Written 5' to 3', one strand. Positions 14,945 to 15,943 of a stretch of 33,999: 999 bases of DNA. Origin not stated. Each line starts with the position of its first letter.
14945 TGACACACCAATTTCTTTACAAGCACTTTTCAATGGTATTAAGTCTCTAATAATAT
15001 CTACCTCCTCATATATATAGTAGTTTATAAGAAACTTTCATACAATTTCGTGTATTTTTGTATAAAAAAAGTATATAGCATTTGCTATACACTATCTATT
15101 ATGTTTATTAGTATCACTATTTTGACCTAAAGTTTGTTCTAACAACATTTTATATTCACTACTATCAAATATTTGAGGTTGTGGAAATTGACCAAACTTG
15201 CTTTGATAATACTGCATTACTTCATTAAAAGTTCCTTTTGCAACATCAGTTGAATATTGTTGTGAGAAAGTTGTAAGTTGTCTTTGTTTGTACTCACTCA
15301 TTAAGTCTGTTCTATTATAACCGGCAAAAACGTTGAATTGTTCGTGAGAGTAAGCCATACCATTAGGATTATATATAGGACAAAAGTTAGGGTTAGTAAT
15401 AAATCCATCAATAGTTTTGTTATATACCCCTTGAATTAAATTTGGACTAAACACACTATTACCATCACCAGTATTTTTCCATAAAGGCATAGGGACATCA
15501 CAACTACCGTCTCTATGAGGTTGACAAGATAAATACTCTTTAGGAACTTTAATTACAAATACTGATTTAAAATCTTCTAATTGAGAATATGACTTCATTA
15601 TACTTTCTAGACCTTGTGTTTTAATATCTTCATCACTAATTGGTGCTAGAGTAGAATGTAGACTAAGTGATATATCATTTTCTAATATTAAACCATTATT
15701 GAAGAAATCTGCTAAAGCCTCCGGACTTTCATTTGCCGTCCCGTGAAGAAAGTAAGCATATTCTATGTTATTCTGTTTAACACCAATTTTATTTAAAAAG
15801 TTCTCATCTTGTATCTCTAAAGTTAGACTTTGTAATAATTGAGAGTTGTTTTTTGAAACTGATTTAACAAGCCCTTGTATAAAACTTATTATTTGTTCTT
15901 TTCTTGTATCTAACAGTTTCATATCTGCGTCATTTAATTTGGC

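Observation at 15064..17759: Terminator-bounded cargo operon HIT protein - histidine phosphatase - HExxH/unknown-domain protein: candidate undescribed conflict or defence module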

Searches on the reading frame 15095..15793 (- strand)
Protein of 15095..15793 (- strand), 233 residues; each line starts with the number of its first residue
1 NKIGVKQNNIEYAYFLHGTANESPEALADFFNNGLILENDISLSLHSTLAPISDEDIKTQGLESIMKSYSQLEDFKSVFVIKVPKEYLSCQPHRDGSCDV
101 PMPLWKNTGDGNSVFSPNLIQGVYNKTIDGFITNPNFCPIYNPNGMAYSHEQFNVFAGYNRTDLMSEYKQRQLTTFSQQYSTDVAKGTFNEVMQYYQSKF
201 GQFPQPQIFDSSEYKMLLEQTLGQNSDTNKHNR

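Call 19: search_protein_representatives(protein=window:15095-15793:-)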
Query: 233 residues. Proteins with E-value up to 0.001 (for the whole library): 84; up to 1e-10: 51; up to 1e-30: 9. The best 84 are listed.
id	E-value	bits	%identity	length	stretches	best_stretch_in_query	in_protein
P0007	1.3e-70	254.0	54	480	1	7-232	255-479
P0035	3.6e-41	157.6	39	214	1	10-224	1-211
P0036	4.2e-41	157.4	42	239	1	10-216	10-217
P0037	1.2e-40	156.0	42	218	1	9-225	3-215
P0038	2.0e-40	155.2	42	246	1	7-214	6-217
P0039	6.1e-40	153.6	76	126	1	108-201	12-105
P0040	1.3e-38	149.3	44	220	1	8-202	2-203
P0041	8.3e-37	143.4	37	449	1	8-222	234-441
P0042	3.7e-32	128.2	37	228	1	9-214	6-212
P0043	5.3e-28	114.6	37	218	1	9-218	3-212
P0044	1.9e-25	106.2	32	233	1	6-214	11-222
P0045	2.0e-25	106.2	34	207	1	8-201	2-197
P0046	4.1e-25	105.1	41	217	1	10-156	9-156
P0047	1.4e-24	103.4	39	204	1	12-202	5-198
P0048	6.6e-24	101.2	35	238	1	11-200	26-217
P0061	6.1e-17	78.4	28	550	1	7-202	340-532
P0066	1.0e-14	71.1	36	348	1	4-197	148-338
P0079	4.8e-12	62.4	38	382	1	10-199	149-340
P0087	8.3e-10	55.1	29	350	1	24-197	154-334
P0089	4.5e-09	52.6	41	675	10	67-93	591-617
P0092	1.6e-08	50.8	38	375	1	7-158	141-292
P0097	2.5e-07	47.0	29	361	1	24-200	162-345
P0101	4.7e-06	42.8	34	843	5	106-171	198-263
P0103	8.2e-06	42.0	26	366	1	28-198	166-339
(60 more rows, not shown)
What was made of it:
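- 15092..15793 (-): C-domain of the 497-aa protein (aa about 265-497, plus the stop codon), a new alpha/beta domain of about 200 aa with no conserved catalytic residues. 84 representative clusters were found, most of them standalone proteins of about 200 aa (call 19).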

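Call 22: search_protein_families(library=pfam, alignment_id=A1, max_evalue=0.1)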
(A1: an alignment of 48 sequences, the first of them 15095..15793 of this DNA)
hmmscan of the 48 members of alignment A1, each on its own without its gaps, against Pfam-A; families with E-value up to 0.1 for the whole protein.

A. member 1, window:15095-15793:- (233 aa): 0 families

B. families by the number of members that match (of 48 scanned): 13 families
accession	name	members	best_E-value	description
PF23523.1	Microp_apicomplexa_13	2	0.0037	Apicomplexa microprotein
PF12098.13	DUF3574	1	0.0062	Protein of unknown function (DUF3574)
PF11279.13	DUF3080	1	0.031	Protein of unknown function (DUF3080)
PF19442.4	CRIM1_C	1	0.036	Cysteine-rich motor neuron 1 protein C-terminal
PF11433.13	DUF3198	1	0.041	Protein of unknown function (DUF3198)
PF12459.13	DltX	1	0.047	D-Ala-teichoic acid biosynthesis protein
PF08506.16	Cse1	1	0.047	Cse1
PF10475.15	Vps54_N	1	0.052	Vacuolar-sorting protein 54, of GARP complex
PF07560.16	DUF1539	1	0.062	Domain of Unknown Function (DUF1539)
PF06881.16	Elongin_A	1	0.071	RNA polymerase II transcription factor SIII (Elongin) subunit A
PF17547.7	DUF5462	1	0.074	Family of unknown function (DUF5462)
PF21699.3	TM1266-like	1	0.08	Iron-only hydrogenase system regulator, putative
PF08784.17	RPA_C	1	0.091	Replication protein A C terminal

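Call 23: search_solved_structures(query=A1, max_evalue=10, show_alignments=2)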
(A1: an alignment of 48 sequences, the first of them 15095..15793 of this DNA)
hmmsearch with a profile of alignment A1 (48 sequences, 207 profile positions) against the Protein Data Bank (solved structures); distinct sequences matched with E-value up to 10: 3.
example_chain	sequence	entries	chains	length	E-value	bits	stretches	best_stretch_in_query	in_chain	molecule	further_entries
9gzg_A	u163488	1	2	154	0.0013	21.5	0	165-200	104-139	Engineered CTPR protein with glutamic acids for conductivity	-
6ozz_A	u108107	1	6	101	1.2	11.7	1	22-68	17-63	UPF0335 protein CC_3319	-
9erq_B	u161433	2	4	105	1.7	11.2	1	96-123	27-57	DUF4387 domain-containing protein | Citramalate lyase, subunit B (cmlB)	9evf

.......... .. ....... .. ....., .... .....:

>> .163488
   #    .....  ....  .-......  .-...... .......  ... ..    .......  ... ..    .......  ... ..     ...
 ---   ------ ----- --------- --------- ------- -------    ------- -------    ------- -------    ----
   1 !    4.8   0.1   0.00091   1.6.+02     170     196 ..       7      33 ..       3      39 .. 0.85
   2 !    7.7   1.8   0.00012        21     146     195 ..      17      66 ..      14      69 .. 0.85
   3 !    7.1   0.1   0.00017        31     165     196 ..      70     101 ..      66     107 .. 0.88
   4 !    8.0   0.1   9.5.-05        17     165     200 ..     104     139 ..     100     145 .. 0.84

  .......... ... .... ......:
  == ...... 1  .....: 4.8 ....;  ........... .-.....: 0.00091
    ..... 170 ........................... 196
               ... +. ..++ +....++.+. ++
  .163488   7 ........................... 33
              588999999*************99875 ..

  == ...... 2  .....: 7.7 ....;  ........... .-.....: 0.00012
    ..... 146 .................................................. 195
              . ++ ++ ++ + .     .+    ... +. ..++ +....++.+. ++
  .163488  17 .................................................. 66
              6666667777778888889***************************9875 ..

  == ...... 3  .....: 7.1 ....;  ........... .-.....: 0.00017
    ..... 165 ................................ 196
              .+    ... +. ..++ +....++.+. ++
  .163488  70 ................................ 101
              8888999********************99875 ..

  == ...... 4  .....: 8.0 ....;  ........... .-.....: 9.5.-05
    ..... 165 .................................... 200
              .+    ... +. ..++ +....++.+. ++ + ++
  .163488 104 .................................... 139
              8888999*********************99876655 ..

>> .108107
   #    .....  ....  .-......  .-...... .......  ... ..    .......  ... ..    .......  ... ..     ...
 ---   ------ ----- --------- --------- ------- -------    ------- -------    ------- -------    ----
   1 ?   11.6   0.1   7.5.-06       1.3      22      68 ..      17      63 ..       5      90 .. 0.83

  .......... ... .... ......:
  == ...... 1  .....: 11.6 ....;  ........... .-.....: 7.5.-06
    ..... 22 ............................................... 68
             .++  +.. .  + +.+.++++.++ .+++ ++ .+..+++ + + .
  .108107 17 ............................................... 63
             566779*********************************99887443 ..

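Call 29: predict_structure(alignment_id=A1)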
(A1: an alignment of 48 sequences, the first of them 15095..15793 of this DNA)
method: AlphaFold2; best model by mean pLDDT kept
length: 233 residues; sequences in the alignment: 48
mean_pLDDT: 93.6   pTM: 0.88
mean pLDDT of the five models: 93.6, 92.7, 92.6, 92.4, 92.3
residues with pLDDT >= 90: 202; 70-90: 22; 50-70: 7; < 50: 2
segments of 3 or more residues with pLDDT < 50: none
pLDDT, mean of each block of 10 residues (from residue 1): 67 98 98 92 91 98 98 97 96 89 95 96 98 97 97 94 93 96 98 95 92 97 88 69
secondary structure, 60 per line:
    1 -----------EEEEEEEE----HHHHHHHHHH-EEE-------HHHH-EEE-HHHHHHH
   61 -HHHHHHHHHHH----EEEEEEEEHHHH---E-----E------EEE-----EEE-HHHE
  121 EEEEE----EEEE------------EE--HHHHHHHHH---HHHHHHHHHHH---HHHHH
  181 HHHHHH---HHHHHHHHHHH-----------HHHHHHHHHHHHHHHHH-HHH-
elements in order: E12-19 H24-33 E35-37 H45-48 E50-52 H54-60 H62-72 E77-84 H85-88 E105-107 E113-115 E120-125 E130-133 H150-158 H162-172 H176-186 H190-200 H212-228
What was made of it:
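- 15092..15793 (-): The model has pLDDT 93.6 (call 29).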

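Call 36: fold_search(model_id=the predicted structure, library=pdb)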
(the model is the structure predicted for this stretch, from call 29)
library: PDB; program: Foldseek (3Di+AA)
matches with E <= 10: 116; with E <= 0.001: 0
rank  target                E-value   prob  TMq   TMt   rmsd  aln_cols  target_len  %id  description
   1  2a5d_B                1.4e-01  0.28  0.28  0.33   8.4       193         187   10  Structural basis for the activation of cholera toxin by human ARF6-GTP (released 2005-08-16)
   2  2a5g_B                3.1e-01  0.12  0.22  0.26   9.9       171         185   12  Cholera toxin A1 subunit bound to ARF6(Q67L) (released 2005-08-16)
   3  2a5f_B                3.8e-01  0.11  0.24  0.28   9.7       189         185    8  Cholera toxin A1 subunit bound to its substrate, NAD+, and its human protein activator, ARF6 (released 2005-08-16)
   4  6jhv_A                7.0e-01  0.08  0.16  0.25  11.9       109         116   15  Structure of anti-CRISPR AcrIIC3 (released 2019-08-28)
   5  6jhw_A                1.1e+00  0.04  0.14  0.23  12.1       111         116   15  Structure of anti-CRISPR AcrIIC3 and NmeCas9 HNH (released 2019-08-28)
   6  6zm9                  1.1e+00  0.07  0.14  0.22  14.3       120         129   10  PHAGE SAM LYASE IN COMPLEX WITH S-METHYL-5'-THIOADENOSINE (released 2021-02-24)
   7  9jsz_J                1.1e+00  0.02  0.13  0.09  18.8       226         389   13  active NbaSPARDA complexes (released 2025-04-02)
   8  5jjb                  1.2e+00  0.04  0.13  0.09  11.3        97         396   12  Crystal structure of Mycobacterium avium SerB2 mutant D343G (released 2016-05-18)
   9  5it4                  1.3e+00  0.04  0.12  0.08  14.5       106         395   11  Crystal structure of Mycobacterium avium SerB2 mutant D343N (released 2016-04-27)
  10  6je4_I                1.4e+00  0.06  0.15  0.24  12.0       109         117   15  Crystal structure of Nme1Cas9-sgRNA-dsDNA dimer mediated by double protein inhibitor AcrIIC3 monomers (released 2019-11-06)
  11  6j9n_B                1.5e+00  0.05  0.14  0.23  10.7        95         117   17  NmeHNH+AcrIIC3 (released 2019-03-06)
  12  9vx6_T                1.5e+00  0.02  0.13  0.09  19.3       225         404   12  Helical structure of gRNA-tDNA SPARDA complex (released 2026-01-14)
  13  5it0                  1.7e+00  0.03  0.13  0.09  11.2        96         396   12  Crystal structure of Mycobacterium avium SerB2 mutant D343N/D347N (released 2016-04-27)
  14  8yy5_C                1.9e+00  0.02  0.11  0.09  11.2       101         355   10  Kinesin-14 with AlF3 bound to 14 PF Microtubule (released 2025-10-08)
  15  6znb                  2.1e+00  0.08  0.16  0.27  12.9       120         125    9  PHAGE SAM LYASE IN APO STATE (released 2021-02-24)
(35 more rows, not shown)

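Call 46: search_protein_families(library=pfam, proteins=[P0041, P0061, P0066, P0079, P0087, P0092, P0097, P0103, P0089, P0101], max_evalue=0.01)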
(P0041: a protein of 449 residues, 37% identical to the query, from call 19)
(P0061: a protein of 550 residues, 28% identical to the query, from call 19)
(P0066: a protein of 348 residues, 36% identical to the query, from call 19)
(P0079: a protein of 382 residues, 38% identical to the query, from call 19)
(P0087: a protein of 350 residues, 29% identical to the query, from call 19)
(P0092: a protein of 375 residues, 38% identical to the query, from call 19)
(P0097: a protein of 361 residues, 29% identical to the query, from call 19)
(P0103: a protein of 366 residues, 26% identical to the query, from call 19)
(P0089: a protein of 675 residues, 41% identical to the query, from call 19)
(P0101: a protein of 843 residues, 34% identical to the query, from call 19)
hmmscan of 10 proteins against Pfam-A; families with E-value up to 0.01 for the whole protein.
P0041 (449 aa): 0 families

P0061 (550 aa): 1 family
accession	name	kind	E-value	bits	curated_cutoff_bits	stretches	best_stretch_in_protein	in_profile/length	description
PF17914.6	HopA1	-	9.9e-07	29.2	22.7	1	111-210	25-126/170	HopA1 effector protein family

P0066 (348 aa): 0 families

P0079 (382 aa): 0 families

P0087 (350 aa): 0 families

P0092 (375 aa): 0 families

P0097 (361 aa): 0 families

P0103 (366 aa): 0 families

P0089 (675 aa): 3 families
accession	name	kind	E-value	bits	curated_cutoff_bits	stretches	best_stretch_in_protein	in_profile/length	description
PF04579.17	Keratin_matx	-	1.1e-19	71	27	0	33-70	49-86/96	Keratin, high-sulphur matrix protein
PF08206.17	OB_RNB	-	3.5e-07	30.2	24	0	45-53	9-17/58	Ribonuclease B OB domain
PF21706.3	FCSD_central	-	5.9e-07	30.1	27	0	24-49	14-39/116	Sulfide dehydrogenase [flavocytochrome c] flavoprotein chain, central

P0101 (843 aa): 23 families
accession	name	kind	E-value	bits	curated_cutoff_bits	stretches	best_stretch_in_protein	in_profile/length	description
PF17210.9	SdrD_B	-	1.3e-159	521.8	29.7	7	49-151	2-111/112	SdrD B-like domain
PF13620.12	CarboxypepD_reg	-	2.8e-53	178.6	32.3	6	63-128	6-71/82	Carboxypeptidase regulatory-like domain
PF17802.7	SpaA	-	1.2e-31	109.2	23.1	6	66-110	11-57/91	Prealbumin-like fold domain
PF05738.19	Cna_B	-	1.1e-18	67.9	22.3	0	593-649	4-65/87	Cna protein B-type domain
PF09430.16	EMC7_beta-sandw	-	5.1e-18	65.9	26.6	0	289-330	9-48/122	ER membrane protein complex subunit 7, beta-sandwich domain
PF24421.1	Ig_J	-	2e-17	63.6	29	0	294-330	47-85/104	Tip attachment protein J, Ig-like domain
PF07210.18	DUF1416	-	2.3e-17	63.1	23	1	172-223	26-76/97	Protein of unknown function (DUF1416)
PF13715.12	CarbopepD_reg_2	-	3.5e-17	62.6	32.2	0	64-111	7-50/88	CarboxypepD_reg-like domain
PF11974.14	bMG3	-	1.2e-16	61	34.9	0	287-319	28-60/103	Bacterial alpha-2-macroglobulin MG3 domain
PF23193.1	NOMO_3rd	-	2.2e-16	60.4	27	0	193-217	58-82/120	NOMO third transthyretin-like domain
PF07495.19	Y_Y_Y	-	2.3e-16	59.9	26.6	0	90-113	23-46/65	Y_Y_Y domain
PF23623.1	GBD_IRG7_N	-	2.5e-10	40.8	27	0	75-114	39-81/95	IRG7 N-terminal galactose binding domain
PF14686.12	fn3_3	-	7.8e-10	38.8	24.4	0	629-651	29-51/75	Polysaccharide lyase family 4, domain II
PF23196.1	NOMO_6th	-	7.9e-08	33.2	27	0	625-666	43-82/123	NOMO sixth transthyretin-like domain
PF24025.1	Ig_DR_A0283-like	-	1.9e-07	31.8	27.1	0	282-327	17-62/102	DR_A0283-like, Ig-like domain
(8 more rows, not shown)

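Call 47: find_homologous_proteins(query=A1)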
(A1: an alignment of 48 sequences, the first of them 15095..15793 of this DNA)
Query A1 (48 sequences) (233 aa, profile of the alignment): 27 proteins with E <= 0.001 among 1509 candidates.
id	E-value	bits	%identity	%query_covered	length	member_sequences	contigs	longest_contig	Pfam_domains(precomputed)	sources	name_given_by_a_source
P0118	3.8e-68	247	48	96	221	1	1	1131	-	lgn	-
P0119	1.2e-66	242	44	90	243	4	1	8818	-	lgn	-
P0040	3.7e-66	241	42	84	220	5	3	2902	-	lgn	-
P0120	1.4e-65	239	43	84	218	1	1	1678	-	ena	-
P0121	3.7e-63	231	31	83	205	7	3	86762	-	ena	-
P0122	8.3e-63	230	30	83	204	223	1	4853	-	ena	-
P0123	8.5e-63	230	42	85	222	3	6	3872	-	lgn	-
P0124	2.1e-62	228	32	83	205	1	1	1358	-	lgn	-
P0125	2.9e-62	228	32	83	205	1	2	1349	-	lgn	-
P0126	3.9e-62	227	31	83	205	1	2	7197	-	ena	-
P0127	4.7e-62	227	34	83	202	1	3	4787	-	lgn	-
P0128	1.1e-60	223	41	83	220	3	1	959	-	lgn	-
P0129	1.2e-60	222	75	100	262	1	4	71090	-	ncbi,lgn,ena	-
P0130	9.8e-57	210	28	83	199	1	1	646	-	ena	-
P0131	4.2e-51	191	27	83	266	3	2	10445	-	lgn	-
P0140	3.4e-34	136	36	80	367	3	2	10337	-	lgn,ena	-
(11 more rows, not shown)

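Call 48: find_encoding_contigs(protein=P0129, flank=8000, max_places=3)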
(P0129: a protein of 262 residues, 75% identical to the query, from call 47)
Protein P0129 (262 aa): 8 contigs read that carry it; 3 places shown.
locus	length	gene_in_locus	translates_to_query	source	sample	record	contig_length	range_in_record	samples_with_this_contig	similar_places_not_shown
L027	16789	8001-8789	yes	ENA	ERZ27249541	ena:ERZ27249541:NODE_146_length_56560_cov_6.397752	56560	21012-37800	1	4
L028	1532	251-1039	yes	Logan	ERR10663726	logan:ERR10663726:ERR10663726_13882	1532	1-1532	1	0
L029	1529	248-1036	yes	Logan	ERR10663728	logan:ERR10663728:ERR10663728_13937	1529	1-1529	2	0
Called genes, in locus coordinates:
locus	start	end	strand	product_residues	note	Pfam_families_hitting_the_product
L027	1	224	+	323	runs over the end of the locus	-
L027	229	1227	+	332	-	PF00149:Metallophos, PF12850:Metallophos_2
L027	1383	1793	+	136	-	PF00011:HSP20, PF17886:ArsA_HSP20 (faint)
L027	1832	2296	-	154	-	-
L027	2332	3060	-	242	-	PF13353:Fer4_12, PF04055:Radical_SAM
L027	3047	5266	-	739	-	PF02901:PFL-like, PF01228:Gly_radical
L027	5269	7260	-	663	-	PF22745:Nlig-Ia, PF01653:DNA_ligase_aden, PF03120:OB_DNA_ligase, PF03119:DNA_ligase_ZBD, PF12826:HHH_2, PF14520:HHH_5 (weak), PF00533:BRCT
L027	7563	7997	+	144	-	-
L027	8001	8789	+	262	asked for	-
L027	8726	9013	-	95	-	-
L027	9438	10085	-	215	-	PF04542:Sigma70_r2, PF04539:Sigma70_r3, PF04545:Sigma70_r4, PF08281:Sigma70_r4_2 (weak)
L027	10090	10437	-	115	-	PF01740:STAS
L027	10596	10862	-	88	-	-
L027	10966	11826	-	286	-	-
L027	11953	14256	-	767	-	PF02861:Clp_N, PF23569:NBD_SMAX1, PF00004:AAA, PF17871:AAA_lid_9, PF00004:AAA, PF07724:AAA_2, PF07728:AAA_5, PF10431:ClpB_D2-small, +9 more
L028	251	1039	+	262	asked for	-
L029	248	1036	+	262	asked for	-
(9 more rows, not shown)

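Call 49: find_encoding_contigs(protein=P0121, flank=8000, max_places=3)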
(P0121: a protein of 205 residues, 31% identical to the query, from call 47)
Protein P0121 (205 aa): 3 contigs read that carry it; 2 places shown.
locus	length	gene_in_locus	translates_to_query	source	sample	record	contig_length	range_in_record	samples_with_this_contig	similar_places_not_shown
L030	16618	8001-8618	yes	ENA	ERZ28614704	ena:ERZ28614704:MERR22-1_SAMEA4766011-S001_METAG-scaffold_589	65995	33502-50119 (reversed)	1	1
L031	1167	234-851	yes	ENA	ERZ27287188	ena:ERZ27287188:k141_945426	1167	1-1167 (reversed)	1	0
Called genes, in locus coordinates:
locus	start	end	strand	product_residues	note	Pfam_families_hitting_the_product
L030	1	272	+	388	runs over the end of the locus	PF20990:DUF2207_C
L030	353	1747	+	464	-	PF00750:tRNA-synt_1d (weak), PF01406:tRNA-synt_1e, PF09334:tRNA-synt_1g (faint)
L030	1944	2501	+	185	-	PF05198:IF3_N, PF00707:IF3_C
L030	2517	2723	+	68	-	PF01632:Ribosomal_L35p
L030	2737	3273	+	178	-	PF00453:Ribosomal_L20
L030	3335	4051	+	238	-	PF02616:SMC_ScpA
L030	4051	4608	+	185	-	PF04079:SMC_ScpB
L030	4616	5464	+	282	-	-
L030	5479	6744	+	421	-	PF02885:Glycos_trans_3N, PF00591:Glycos_transf_3, PF07831:PYNP_C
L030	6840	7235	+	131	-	-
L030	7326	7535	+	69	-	-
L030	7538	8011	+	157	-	-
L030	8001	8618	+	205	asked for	-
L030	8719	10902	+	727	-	PF17764:PriA_3primeBD, PF00270:DEAD, PF04851:ResIII, PF18319:Zn_ribbon_PriA, PF00271:Helicase_C, PF18074:PriA_C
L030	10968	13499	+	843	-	PF01624:MutS_I, PF05192:MutS_III, PF05190:MutS_IV, PF00488:MutS_V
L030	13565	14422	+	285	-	PF02086:MethyltransfD12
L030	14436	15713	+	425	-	PF07247:AATase (faint)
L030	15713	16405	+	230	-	PF19845:DUF6320 (faint)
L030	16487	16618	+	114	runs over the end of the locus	-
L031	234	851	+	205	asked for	-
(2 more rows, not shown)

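Call 69: search_protein_families(library=pfam, proteins=[L030:7538-8011:+, L030:6840-7235:+], max_evalue=0.01)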
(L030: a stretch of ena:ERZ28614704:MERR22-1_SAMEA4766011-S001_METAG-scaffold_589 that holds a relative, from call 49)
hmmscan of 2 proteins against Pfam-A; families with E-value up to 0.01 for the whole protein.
L030:7538-8011:+ (157 aa): 0 families

L030:6840-7235:+ (131 aa): 0 families
